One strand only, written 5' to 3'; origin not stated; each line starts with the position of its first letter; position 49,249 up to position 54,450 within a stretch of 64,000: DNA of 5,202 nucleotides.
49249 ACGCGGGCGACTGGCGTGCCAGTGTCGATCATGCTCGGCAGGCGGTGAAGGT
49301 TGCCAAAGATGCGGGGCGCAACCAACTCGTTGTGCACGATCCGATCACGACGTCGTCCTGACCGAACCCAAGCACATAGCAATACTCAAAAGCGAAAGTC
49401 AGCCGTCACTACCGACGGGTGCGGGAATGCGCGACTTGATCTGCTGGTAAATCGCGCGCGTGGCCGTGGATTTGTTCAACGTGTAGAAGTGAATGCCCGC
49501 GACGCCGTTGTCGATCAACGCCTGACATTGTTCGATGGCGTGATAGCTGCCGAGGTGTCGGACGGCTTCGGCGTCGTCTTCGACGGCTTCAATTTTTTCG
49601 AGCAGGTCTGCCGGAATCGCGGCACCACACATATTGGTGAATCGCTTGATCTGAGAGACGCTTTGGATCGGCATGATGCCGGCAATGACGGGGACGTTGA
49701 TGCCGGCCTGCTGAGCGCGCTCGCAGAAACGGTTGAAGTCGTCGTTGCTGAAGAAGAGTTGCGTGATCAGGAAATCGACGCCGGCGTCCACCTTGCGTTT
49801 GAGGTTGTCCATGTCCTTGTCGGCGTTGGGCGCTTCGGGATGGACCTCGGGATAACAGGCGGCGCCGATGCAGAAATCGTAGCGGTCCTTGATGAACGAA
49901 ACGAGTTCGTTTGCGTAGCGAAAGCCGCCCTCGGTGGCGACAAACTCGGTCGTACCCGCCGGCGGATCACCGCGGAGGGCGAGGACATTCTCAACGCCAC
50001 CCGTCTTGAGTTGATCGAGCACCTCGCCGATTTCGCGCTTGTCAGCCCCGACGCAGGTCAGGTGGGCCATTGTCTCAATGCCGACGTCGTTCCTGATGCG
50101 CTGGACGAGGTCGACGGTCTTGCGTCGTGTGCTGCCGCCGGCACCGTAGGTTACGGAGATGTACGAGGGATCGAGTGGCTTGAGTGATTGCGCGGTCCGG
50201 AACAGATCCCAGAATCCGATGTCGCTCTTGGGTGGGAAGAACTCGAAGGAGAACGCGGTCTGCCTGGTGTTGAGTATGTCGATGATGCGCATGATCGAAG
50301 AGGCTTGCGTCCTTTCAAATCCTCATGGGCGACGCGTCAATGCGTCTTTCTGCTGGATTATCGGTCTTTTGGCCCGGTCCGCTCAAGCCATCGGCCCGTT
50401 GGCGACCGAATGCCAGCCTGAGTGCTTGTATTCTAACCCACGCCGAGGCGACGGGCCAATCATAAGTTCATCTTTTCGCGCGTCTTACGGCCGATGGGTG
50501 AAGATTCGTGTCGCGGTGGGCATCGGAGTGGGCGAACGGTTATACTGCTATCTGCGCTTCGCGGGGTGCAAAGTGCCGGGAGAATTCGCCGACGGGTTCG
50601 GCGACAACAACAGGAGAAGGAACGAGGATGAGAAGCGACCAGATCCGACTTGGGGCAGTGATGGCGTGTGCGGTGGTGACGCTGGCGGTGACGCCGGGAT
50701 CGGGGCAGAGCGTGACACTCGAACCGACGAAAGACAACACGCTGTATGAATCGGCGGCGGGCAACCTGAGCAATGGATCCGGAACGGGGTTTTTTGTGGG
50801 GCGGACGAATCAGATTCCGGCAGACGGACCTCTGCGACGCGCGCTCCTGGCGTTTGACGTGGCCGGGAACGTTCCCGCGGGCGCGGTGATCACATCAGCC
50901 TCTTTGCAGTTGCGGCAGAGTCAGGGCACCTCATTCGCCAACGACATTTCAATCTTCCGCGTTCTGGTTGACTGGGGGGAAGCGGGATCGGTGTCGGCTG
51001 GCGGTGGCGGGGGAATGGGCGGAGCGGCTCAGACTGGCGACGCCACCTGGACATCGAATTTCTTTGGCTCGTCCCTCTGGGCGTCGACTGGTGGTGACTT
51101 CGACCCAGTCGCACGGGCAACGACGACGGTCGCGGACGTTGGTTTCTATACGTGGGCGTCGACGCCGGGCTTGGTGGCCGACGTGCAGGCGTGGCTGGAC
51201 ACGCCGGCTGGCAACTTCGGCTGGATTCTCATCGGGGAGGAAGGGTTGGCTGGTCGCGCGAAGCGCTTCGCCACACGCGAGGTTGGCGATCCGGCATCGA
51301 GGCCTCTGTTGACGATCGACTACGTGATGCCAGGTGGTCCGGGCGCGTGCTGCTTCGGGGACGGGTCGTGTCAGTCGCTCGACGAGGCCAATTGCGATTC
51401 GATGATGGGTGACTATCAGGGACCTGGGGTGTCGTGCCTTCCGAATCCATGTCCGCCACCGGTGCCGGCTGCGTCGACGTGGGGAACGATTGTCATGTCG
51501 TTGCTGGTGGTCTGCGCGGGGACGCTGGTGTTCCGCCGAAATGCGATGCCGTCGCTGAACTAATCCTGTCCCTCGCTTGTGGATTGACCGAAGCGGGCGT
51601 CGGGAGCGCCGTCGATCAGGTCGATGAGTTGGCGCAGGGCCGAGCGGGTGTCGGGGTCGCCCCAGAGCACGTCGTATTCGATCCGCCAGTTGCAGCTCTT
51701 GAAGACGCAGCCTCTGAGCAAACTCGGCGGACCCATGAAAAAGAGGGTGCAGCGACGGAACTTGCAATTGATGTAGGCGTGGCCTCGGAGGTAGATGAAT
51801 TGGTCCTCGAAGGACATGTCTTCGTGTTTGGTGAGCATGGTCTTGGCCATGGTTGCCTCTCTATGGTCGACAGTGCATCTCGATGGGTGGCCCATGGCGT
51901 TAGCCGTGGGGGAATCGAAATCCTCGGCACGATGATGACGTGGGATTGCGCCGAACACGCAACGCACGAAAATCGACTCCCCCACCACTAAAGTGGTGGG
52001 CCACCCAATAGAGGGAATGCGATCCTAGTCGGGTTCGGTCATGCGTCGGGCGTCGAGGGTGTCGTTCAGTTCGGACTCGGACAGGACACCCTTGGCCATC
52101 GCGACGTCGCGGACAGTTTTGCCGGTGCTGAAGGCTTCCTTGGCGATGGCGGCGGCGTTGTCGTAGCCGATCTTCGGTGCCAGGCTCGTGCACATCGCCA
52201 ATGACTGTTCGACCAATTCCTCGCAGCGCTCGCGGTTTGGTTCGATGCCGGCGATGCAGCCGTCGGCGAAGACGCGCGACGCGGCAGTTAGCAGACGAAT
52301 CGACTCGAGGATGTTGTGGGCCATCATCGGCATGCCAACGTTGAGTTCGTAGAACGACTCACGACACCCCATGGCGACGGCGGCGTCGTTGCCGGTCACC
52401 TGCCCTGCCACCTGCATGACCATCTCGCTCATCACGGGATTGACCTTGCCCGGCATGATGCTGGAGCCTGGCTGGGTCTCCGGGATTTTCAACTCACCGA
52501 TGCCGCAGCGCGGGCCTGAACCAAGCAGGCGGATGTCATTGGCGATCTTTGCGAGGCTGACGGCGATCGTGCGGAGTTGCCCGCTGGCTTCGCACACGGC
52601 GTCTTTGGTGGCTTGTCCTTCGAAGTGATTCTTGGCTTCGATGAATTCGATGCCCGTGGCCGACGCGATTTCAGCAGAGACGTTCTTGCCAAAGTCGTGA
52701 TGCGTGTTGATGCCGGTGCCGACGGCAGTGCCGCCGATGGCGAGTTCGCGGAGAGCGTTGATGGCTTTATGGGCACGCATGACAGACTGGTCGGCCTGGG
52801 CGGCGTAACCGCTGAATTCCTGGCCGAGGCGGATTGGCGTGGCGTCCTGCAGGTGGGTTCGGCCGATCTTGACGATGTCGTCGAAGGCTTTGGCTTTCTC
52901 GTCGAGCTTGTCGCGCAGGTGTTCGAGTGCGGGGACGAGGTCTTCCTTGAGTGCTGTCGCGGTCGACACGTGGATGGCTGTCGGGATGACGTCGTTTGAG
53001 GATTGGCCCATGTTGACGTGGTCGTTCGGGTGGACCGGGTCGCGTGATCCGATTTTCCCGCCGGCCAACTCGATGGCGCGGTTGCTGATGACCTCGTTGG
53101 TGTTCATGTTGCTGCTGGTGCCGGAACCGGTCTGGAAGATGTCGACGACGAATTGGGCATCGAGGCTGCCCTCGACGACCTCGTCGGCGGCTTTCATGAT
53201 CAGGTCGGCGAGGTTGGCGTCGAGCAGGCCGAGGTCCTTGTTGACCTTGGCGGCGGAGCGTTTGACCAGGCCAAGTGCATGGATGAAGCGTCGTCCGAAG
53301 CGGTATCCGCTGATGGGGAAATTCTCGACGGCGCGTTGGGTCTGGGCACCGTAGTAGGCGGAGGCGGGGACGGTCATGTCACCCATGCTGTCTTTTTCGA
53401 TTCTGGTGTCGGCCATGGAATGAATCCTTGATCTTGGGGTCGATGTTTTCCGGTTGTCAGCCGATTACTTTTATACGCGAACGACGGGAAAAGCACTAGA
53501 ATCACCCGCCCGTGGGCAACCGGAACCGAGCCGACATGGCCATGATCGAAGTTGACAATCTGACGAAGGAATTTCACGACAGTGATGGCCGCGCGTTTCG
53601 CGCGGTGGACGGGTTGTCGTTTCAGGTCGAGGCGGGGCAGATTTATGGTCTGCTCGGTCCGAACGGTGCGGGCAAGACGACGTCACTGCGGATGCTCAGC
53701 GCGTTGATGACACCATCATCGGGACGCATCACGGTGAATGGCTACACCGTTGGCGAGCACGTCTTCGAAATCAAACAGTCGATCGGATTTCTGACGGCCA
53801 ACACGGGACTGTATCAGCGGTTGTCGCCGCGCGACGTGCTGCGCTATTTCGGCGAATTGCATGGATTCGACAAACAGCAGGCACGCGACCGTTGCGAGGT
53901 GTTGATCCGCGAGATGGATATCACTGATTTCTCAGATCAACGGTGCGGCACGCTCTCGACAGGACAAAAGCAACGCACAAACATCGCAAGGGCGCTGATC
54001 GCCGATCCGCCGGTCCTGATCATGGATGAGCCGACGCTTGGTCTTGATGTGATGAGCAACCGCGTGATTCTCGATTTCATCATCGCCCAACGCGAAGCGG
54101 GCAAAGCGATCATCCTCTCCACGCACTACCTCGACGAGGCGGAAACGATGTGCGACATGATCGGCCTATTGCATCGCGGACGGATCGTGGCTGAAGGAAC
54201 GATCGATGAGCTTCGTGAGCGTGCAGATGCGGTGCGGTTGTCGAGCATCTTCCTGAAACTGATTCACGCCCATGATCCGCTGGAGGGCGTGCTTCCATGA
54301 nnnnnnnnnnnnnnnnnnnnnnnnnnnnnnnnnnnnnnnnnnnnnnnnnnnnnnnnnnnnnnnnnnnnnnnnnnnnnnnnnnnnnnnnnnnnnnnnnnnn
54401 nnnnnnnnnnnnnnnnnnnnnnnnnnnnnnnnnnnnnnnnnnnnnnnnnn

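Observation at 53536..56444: ABC ATPase translationally coupled to an ABC-2 permease fused to a CPBP (CAAX/bacteriocin-immunity type) intramembrane protease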

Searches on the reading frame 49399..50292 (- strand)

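Call 7: search_protein_families(library=ncbifam, proteins=[window:49399-50292:-], max_evalue=0.01)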
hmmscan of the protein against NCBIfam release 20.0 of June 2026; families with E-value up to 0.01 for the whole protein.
window:49399-50292:- (297 aa): 4 families
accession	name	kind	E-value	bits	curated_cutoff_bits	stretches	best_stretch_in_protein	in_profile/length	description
TIGR00676.1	fadh2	equivalog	1.8e-107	358.8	293.7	1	14-286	1-275/275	methylenetetrahydrofolate reductase [NAD(P)H]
TIGR00677.1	fadh2_euk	equivalog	6.7e-90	301.2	310.05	1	13-285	1-275/281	methylenetetrahydrofolate reductase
NF006950.0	PRK09432.1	equivalog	4.3e-71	239.6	382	1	11-286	22-291/296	methylenetetrahydrofolate reductase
NF006396.0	PRK08645.1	equivalog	6.4e-27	93.9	453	1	4-287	315-604/611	bifunctional homocysteine S-methyltransferase/methylenetetrahydrofolate reductase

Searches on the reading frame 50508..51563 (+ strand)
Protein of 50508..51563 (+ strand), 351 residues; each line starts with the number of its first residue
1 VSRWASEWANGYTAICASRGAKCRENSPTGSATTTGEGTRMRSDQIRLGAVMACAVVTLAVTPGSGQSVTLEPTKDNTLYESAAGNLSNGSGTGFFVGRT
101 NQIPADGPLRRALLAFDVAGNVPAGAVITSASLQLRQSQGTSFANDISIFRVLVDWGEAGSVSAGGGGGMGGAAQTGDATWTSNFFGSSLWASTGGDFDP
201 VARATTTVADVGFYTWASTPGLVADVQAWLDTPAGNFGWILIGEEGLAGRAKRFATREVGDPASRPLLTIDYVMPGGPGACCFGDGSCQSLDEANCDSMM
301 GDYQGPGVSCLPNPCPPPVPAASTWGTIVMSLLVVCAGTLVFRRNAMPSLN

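Call 7: search_protein_families(library=ncbifam, proteins=[window:50508-51563:+], max_evalue=0.01)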
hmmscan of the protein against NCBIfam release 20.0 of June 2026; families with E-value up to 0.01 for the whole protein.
window:50508-51563:+ (351 aa): 1 family
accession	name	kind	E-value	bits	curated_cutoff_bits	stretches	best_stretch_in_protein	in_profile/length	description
NF033679.1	DNRLRE_dom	domain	1.1e-12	48.3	34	1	82-270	7-163/164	DNRLRE domain-containing protein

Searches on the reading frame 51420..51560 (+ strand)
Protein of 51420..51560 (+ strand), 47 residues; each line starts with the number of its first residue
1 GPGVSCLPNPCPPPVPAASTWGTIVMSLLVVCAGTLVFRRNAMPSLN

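Call 39: search_protein_families(library=ncbifam, proteins=[window:51420-51560:+], max_evalue=10)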
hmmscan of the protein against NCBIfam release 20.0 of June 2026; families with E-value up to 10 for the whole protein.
seq(47 aa): 2 families
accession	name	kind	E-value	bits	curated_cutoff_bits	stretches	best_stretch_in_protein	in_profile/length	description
TIGR04174.1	IPTL_CTERM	subfamily_domain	0.00039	20.6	20.5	1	15-40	1-26/27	IPTL-CTERM sorting domain-containing protein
NF033207.2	midcut_by_XrtH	subfamily_domain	0.0069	16.5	45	1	12-42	34-64/175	midcut-by-XrtH protein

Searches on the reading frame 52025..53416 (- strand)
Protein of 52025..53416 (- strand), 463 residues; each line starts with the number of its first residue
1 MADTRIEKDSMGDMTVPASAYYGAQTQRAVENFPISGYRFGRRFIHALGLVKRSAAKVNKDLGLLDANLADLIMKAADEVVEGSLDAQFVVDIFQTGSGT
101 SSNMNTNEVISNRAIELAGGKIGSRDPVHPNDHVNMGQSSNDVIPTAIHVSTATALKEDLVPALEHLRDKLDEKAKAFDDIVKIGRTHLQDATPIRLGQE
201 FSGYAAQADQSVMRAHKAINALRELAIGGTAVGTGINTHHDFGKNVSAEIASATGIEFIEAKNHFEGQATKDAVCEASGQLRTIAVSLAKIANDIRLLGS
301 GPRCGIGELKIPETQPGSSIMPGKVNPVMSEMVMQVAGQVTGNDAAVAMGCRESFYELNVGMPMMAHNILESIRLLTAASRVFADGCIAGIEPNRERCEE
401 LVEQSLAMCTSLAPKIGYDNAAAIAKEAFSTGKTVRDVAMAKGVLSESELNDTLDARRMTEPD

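Call 7: search_protein_families(library=ncbifam, proteins=[window:52025-53416:-], max_evalue=0.01)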
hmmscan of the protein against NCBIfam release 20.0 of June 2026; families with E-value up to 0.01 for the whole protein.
window:52025-53416:- (463 aa): 19 families
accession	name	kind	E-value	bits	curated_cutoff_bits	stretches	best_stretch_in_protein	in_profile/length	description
TIGR00979.1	fumC_II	equivalog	3.3e-185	616.2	664.75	1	5-459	2-456/458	class II fumarate hydratase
NF008909.0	PRK12273.1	subfamily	9.9e-175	581.9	510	1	2-462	3-464/474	aspartate ammonia-lyase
NF009089.0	PRK12425.1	equivalog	1.1e-155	519.1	840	1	4-461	2-459/464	class II fumarate hydratase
TIGR00839.1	aspA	equivalog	7.5e-155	516.4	681.2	1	5-462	1-459/468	aspartate ammonia-lyase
NF011092.0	PRK14515.1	subfamily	8.8e-149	496.4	876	1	3-462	10-468/479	aspartate ammonia-lyase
NF006554.0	PRK09053.1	equivalog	1.1e-25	90.3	595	1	130-446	99-416/453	3-carboxy-cis,cis-muconate cycloisomerase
TIGR00838.1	argH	equivalog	1.3e-25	90.3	279.5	1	133-416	100-372/455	argininosuccinate lyase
TIGR00928.1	purB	equivalog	5.1e-25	88.1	326.2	1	132-343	89-293/436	adenylosuccinate lyase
TIGR02426.1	protocat_pcaB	equivalog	5.9e-24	84.6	355.75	1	129-382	88-329/338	3-carboxy-cis,cis-muconate cycloisomerase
NF004631.0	PRK05975.1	equivalog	2.6e-17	62.9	371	1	132-337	100-292/352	3-carboxy-cis,cis-muconate cycloisomerase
NF008964.0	PRK12308.1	equivalog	5.3e-16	58.1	657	1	134-415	103-373/624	argininosuccinate lyase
NF006500.1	PRK08937.2-4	subfamily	1e-15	57.5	626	1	132-339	99-298/448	adenylosuccinate lyase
NF052536.2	CoM_syn_XcbD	exception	2.1e-15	56.4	600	1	130-458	97-421/443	3-sulfopropionylcysteine synthase XcbD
NF052556.1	NtrsucLyaStm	equivalog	7.6e-15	54.7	650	1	121-459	100-443/466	nitrosuccinate lyase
NF006764.0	PRK09285.1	equivalog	2.3e-14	52.7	446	1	132-330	115-307/456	adenylosuccinate lyase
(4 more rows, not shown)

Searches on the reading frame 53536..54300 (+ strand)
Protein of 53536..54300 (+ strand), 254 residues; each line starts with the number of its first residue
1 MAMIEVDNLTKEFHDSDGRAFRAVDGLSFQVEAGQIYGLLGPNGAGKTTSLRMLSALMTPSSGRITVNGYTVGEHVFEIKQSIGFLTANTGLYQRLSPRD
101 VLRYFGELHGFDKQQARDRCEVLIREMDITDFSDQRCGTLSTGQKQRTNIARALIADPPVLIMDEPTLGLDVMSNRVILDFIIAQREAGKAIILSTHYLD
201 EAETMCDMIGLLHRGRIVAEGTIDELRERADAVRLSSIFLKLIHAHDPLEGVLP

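Call 3: search_protein_families(library=pfam, proteins=[window:53536-54300:+], max_evalue=0.01)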
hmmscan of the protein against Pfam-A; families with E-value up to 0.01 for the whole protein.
window:53536-54300:+ (254 aa): 4 families
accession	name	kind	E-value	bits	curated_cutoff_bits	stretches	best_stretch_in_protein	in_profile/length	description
PF00005.33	ABC_tran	-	5.4e-33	114.9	25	1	25-167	2-136/137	ABC transporter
PF13304.12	AAA_21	-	4e-07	30.8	27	1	83-197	153-298/304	AAA domain, putative AbiEii toxin, Type IV TA system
PF13555.12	AAA_29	-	0.001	19.2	27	1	29-68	17-55/61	P-loop containing region of AAA domain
PF13401.12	AAA_22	-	0.0051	17.6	27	0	36-165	7-92/130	AAA domain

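Call 4: search_protein_families(library=ncbifam, proteins=[window:53536-54300:+], max_evalue=0.01)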
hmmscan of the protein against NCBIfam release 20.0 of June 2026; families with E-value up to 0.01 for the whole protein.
window:53536-54300:+ (254 aa): 191 families (the best 25 are shown)
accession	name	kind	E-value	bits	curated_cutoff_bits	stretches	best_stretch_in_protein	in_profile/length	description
TIGR01188.1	drrA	subfamily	7e-70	235.7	312.45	1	20-233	5-218/302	daunorubicin resistance ABC transporter, ATP-binding protein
TIGR03522.1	GldA_ABC_ATP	equivalog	3.1e-52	177.9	402.6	1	4-239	3-232/301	gliding motility-associated ABC transporter ATP-binding subunit GldA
NF033858.1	ABC2_perm_RbbA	equivalog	2.4e-51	174.7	1050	1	3-245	266-503/909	ribosome-associated ATPase/putative transporter RbbA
TIGR03864.1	PQQ_ABC_ATP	hypoth_equivalog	8.8e-51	172.6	302.25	1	4-242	2-235/236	ABC transporter, ATP-binding subunit, PQQ-dependent alcohol dehydrogenase system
NF010060.0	PRK13537.1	equivalog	5.9e-49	166.7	521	1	2-228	14-235/314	nodulation factor ABC transporter ATP-binding protein NodI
NF010059.0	PRK13536.1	equivalog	3.7e-44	150.9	549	1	4-227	44-262/342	nodulation factor ABC transporter ATP-binding protein NodI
TIGR04406.1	LPS_export_lptB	equivalog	6.7e-42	143.4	240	1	5-229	3-225/239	LPS export ABC transporter ATP-binding protein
TIGR03740.1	galliderm_ABC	subfamily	1.4e-41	142.6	309.75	1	5-225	2-210/223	lantibiotic protection ABC transporter ATP-binding subunit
TIGR01288.1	nodI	equivalog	1.4e-40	139.2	424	1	23-228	19-224/303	nodulation factor ABC transporter ATP-binding protein NodI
TIGR04521.1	ECF_ATPase_2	equivalog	5.4e-39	133.9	330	1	4-233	1-239/279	energy-coupling factor transporter ATPase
TIGR01186.1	proV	subfamily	1.1e-37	130.1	326.6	1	22-226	7-217/363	betaine/proline/choline family ABC transporter ATP-binding protein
TIGR04520.1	ECF_ATPase_1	equivalog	2e-36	125.8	315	1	4-234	1-231/269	energy-coupling factor transporter ATPase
TIGR01189.1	ccmA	equivalog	2.6e-35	121.9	131.6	1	23-198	15-186/198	heme ABC exporter ATP-binding protein CcmA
TIGR00968.1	3a0106s01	subfamily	2.7e-35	122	342.75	1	4-229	1-221/237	sulfate ABC transporter ATP-binding protein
TIGR02315.1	ABC_phnC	equivalog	3.5e-35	121.6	266.1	1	3-228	1-235/243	phosphonate ABC transporter ATP-binding protein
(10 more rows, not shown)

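Call 58: search_protein_families(library=padloc, proteins=[window:53536-54300:+], max_evalue=0.001)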
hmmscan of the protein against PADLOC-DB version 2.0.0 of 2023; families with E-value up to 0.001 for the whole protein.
window:53536-54300:+ (254 aa): 7 families
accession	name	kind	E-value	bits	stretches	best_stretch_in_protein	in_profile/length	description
PDLC04135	mad3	-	4.5e-28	96.8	2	128-239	252-369/374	mads_3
PDLC02980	AriA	-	9.7e-07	27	0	140-197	238-298/304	-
PDLC04140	mad8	-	1.6e-06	25.9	1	27-201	20-236/314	mads_8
PDLC00284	PtuA1|PtuA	-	0.00024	18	1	20-71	69-120/545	AAA ATPase domain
PDLC04164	AriA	-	0.00031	18.4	0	36-62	29-55/253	-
PDLC04175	HEC-01A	-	0.00033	17.8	0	21-58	14-49/363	-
PDLC03878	NsnB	-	0.0005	17.9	0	34-72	21-62/345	-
